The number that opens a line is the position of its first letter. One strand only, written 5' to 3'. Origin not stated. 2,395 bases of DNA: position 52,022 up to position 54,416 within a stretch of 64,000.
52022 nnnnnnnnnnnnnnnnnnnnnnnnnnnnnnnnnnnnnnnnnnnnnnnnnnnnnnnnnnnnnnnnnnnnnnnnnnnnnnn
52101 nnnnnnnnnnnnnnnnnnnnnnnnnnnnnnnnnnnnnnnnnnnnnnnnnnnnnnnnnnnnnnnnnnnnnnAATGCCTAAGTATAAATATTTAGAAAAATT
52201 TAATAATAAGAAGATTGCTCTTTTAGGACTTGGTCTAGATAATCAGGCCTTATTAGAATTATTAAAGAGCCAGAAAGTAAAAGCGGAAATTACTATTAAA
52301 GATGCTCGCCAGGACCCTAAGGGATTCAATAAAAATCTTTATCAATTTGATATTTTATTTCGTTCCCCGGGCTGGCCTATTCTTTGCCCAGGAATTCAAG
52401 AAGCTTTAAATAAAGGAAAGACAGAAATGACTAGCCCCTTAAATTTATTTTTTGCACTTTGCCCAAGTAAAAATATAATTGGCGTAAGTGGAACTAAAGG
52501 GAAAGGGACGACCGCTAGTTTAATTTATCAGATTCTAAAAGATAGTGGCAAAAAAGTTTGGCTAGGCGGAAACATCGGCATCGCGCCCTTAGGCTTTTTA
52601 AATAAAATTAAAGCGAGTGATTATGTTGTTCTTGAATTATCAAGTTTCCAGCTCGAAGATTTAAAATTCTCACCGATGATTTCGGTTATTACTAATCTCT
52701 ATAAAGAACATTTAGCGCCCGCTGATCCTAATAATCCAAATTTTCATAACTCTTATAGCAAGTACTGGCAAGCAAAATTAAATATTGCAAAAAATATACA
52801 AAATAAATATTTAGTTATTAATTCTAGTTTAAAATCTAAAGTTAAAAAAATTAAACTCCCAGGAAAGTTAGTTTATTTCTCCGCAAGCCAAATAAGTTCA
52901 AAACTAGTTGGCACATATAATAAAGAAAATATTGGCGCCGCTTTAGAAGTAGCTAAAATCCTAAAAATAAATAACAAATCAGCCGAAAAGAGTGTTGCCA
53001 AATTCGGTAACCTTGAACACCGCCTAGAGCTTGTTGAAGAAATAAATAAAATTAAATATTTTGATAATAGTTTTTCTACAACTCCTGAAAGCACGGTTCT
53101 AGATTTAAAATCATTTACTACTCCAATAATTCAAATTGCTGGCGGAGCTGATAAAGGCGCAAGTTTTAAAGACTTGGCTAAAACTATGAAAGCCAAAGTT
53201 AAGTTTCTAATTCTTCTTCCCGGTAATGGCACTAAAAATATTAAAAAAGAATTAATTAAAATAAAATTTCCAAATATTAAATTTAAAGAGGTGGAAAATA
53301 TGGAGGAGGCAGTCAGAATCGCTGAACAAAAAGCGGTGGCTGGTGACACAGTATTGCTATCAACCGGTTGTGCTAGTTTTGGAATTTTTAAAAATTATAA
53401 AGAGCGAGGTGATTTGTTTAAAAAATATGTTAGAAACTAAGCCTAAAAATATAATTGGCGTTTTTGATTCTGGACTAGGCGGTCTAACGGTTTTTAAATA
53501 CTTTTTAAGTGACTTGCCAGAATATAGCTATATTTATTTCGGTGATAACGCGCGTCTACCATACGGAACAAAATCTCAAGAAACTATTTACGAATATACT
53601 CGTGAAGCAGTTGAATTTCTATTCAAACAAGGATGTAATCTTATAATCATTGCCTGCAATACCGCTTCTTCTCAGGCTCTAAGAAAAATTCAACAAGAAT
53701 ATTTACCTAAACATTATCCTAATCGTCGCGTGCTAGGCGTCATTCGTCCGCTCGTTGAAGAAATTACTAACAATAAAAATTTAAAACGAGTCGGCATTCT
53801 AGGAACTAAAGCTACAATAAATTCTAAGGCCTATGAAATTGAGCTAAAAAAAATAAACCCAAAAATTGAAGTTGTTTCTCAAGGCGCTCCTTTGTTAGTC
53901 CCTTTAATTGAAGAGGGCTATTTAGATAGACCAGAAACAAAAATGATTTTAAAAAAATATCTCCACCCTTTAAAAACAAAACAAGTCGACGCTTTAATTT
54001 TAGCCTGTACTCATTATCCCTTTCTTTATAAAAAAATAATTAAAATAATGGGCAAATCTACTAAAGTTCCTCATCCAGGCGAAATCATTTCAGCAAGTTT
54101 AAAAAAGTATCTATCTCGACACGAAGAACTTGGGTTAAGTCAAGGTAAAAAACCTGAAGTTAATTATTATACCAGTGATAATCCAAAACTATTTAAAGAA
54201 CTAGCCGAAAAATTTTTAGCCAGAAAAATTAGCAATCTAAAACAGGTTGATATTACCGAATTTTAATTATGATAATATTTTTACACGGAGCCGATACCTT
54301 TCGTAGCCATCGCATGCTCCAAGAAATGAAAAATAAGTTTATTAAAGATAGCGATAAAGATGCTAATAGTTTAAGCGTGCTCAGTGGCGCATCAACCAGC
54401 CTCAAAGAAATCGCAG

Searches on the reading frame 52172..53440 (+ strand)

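Call 7: search_protein_families(library=ncbifam, proteins=[window:52172-53440:+], max_evalue=0.01)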
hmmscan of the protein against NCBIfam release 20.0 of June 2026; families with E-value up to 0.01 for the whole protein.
window:52172-53440:+ (422 aa): 22 families
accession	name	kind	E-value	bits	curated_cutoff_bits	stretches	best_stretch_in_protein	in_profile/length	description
TIGR01087.1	murD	equivalog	6.2e-87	292.5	211.95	2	241-421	264-440/441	UDP-N-acetylmuramoyl-L-alanine--D-glutamate ligase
NF053647.1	pMurD2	equivalog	8.2e-28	97.4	550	1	101-395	100-389/405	pseudomurein biosynthesis peptide ligase pMurD2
TIGR01082.1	murC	equivalog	4.8e-19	68.7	335.1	1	59-298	60-321/449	UDP-N-acetylmuramate--L-alanine ligase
TIGR01085.1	murE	subfamily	1.4e-15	57.2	257.3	3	97-137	82-122/472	UDP-N-acetylmuramyl-tripeptide synthetase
NF053646.1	pMurD1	equivalog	5.7e-14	51.6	610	1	98-254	107-261/465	pseudomurein biosynthesis peptide ligase pMurD1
NF001126.0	PRK00139.1-4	equivalog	5.7e-14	51.5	373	2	101-136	105-140/486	UDP-N-acetylmuramoyl-L-alanyl-D-glutamate--2,6-diaminopimelate ligase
NF001124.0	PRK00139.1-2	equivalog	1.4e-12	47.2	476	1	91-138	101-147/500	UDP-N-acetylmuramoyl-L-alanyl-D-glutamate--2,6-diaminopimelate ligase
NF053645.1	pMurC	equivalog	2.8e-12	46.1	560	1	80-238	82-245/492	pseudomurein biosynthesis peptide ligase pMurC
TIGR01081.1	mpl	equivalog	3.7e-11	42.7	388.7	2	238-316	267-344/448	UDP-N-acetylmuramate:L-alanyl-gamma-D-glutamyl-meso-diaminopimelate ligase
TIGR01143.1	murF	subfamily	6.8e-11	41.8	288.6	1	100-240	74-217/418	UDP-N-acetylmuramoyl-tripeptide--D-alanyl-D-alanine ligase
NF008896.0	PRK11929.1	equivalog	1.1e-10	40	1023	2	99-134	111-146/965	bifunctional UDP-N-acetylmuramoyl-L-alanyl-D-glutamate--2,6-diaminopimelate ligase MurE/UDP-N-acetylmuramoyl-tripeptide--D-alanyl-D-alanine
NF011171.0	PRK14573.1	equivalog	6.4e-10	37.5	1015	1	88-297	92-319/809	bifunctional UDP-N-acetylmuramate--L-alanine ligase/D-alanine--D-alanine ligase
TIGR01499.1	folC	subfamily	6.8e-08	32.3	162.65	1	100-129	18-47/400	bifunctional protein FolC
NF010628.0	PRK14022.1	equivalog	7.9e-08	31.5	536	1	240-409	288-466/483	UDP-N-acetylmuramoyl-L-alanyl-D-glutamate--L-lysine ligase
NF001123.0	PRK00139.1-1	equivalog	1.4e-07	30.5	586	1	100-148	107-152/493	UDP-N-acetylmuramoyl-L-alanyl-D-glutamate--2,6-diaminopimelate ligase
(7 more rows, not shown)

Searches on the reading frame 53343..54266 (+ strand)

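Call 7: search_protein_families(library=ncbifam, proteins=[window:53343-54266:+], max_evalue=0.01)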
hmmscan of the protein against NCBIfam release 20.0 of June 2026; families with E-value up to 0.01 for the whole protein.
window:53343-54266:+ (307 aa): 5 families
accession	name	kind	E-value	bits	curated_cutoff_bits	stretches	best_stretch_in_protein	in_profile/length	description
TIGR00067.1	glut_race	equivalog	9.1e-67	225.1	146.65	1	38-292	1-249/251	glutamate racemase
NF002035.0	PRK00865.1-3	equivalog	4.3e-64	216.6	328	1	36-304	4-265/267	glutamate racemase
NF002034.1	PRK00865.1-1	equivalog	1.4e-28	99.9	408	1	40-263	3-222/260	glutamate racemase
NF052483.1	racemase_CuyB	equivalog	8.2e-12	45.6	190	1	88-232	62-203/225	cysteate racemase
TIGR00035.1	asp_race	subfamily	2.3e-07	30.7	93.1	1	87-230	66-204/236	amino acid racemase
